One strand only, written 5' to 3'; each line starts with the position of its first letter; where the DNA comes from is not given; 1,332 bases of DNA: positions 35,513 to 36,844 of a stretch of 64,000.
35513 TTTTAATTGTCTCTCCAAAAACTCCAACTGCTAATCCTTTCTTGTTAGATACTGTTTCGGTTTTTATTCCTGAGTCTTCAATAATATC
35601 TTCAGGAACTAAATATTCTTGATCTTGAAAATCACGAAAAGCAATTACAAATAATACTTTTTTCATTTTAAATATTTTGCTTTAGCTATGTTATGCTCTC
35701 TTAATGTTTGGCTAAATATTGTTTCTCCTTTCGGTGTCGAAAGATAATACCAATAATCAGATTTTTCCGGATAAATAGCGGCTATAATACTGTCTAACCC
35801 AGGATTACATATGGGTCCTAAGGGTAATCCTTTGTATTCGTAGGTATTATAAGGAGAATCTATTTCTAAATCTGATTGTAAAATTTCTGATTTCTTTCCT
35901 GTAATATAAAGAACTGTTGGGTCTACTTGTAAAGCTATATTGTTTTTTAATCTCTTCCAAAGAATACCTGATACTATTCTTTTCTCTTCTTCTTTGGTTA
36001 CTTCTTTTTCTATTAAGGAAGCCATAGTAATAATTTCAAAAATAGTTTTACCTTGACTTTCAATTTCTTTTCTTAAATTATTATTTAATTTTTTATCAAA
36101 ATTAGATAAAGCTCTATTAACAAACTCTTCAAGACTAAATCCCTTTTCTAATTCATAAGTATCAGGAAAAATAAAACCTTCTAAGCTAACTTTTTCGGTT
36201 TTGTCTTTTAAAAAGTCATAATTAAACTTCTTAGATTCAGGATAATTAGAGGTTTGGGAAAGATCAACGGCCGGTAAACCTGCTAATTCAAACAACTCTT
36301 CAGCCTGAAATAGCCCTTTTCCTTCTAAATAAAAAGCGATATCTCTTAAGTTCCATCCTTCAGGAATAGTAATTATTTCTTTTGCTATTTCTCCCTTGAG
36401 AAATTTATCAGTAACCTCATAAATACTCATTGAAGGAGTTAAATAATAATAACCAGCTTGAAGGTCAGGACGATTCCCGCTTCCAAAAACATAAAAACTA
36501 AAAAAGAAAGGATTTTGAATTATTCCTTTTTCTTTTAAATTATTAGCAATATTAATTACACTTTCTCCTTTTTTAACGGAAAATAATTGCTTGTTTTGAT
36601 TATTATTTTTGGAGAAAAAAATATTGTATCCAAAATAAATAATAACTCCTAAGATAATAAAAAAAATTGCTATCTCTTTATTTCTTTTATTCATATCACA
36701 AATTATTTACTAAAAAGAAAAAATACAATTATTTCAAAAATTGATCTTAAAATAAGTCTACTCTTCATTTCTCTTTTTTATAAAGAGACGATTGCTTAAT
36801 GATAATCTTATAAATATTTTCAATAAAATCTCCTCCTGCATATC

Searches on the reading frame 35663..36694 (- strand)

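Call 46: search_protein_families(library=pfam, proteins=[window:35663-36694:-], max_evalue=0.00001)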
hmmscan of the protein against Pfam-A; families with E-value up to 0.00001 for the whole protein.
window:35663-36694:- (343 aa): 1 family
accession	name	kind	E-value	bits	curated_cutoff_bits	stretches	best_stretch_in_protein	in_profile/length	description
PF02618.21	YceG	-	1.5e-79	267.8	32.4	1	38-339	1-274/275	YceG-like family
